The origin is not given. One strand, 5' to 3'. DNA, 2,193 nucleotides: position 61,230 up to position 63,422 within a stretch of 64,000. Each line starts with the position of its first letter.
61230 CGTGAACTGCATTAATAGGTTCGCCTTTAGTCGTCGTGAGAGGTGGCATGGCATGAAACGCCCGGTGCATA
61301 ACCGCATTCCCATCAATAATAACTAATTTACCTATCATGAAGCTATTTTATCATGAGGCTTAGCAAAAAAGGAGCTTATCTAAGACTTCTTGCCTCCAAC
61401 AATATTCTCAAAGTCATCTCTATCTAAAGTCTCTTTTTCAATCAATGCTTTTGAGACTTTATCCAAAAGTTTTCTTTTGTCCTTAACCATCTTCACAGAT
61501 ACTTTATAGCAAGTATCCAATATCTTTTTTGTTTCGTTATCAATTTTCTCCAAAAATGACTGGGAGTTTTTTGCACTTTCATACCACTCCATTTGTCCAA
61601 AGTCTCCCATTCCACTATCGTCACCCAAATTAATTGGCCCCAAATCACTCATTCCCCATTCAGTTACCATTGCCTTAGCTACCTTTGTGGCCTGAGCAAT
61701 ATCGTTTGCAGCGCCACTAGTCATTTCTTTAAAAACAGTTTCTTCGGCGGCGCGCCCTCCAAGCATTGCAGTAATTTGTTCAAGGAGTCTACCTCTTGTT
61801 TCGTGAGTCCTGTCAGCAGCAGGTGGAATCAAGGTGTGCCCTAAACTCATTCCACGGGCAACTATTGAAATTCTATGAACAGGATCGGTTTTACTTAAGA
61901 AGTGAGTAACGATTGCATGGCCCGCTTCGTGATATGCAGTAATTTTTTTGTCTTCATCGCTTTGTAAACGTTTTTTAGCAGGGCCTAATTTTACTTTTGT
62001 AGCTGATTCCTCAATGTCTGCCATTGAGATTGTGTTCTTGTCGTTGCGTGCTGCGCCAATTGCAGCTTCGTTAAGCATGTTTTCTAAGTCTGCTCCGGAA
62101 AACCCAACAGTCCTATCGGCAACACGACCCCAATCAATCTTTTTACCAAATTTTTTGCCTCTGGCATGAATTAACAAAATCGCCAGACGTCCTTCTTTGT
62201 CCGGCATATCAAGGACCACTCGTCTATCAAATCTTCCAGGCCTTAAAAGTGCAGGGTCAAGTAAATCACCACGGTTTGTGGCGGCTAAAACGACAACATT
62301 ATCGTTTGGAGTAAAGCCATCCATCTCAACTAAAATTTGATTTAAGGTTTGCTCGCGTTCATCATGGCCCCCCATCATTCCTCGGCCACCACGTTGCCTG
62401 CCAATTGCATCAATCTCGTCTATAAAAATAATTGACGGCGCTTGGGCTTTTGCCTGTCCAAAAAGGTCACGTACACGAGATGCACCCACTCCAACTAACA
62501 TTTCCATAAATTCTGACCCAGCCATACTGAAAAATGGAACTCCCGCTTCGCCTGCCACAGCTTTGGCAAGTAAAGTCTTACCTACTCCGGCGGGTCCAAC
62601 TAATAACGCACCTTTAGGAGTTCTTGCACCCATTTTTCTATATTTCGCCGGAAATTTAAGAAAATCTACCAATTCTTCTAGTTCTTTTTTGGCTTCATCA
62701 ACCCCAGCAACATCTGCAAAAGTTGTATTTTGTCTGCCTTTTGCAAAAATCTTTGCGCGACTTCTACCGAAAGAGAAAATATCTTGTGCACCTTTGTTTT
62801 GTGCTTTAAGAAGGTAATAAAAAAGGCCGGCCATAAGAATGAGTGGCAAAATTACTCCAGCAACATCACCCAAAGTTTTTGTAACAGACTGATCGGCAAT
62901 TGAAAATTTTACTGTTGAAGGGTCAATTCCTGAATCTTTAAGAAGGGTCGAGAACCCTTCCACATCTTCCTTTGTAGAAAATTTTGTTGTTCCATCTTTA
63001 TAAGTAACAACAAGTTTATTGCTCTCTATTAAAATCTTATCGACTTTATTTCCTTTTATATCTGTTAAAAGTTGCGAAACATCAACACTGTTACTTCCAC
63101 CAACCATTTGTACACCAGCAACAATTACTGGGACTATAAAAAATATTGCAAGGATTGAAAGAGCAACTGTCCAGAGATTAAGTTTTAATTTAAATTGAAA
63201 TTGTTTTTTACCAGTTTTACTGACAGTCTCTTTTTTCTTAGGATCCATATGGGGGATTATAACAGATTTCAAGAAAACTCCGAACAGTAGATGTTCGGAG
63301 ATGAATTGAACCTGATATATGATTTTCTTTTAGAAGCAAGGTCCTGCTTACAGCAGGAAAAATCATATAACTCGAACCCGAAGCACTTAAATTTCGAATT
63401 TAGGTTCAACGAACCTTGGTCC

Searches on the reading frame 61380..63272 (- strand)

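Call 54: search_protein_families(library=pfam, proteins=[window:61380-63272:-], max_evalue=0.00001)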
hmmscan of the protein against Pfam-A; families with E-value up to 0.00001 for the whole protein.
window:61380-63272:- (630 aa): 4 families
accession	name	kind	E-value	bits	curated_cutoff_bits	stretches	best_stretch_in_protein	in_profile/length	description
PF01434.24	Peptidase_M41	-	1.2e-61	208.4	29.9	1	436-624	2-191/191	Peptidase family M41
PF00004.35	AAA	-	2.8e-43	148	21.2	1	223-354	2-129/131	ATPase family associated with various cellular activities (AAA)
PF17862.7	AAA_lid_3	-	8.8e-13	48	27.2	1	379-422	2-45/45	AAA+ lid domain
PF06480.20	FtsH_ext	-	1.7e-06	28.6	25.5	1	38-121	6-101/103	FtsH Extracellular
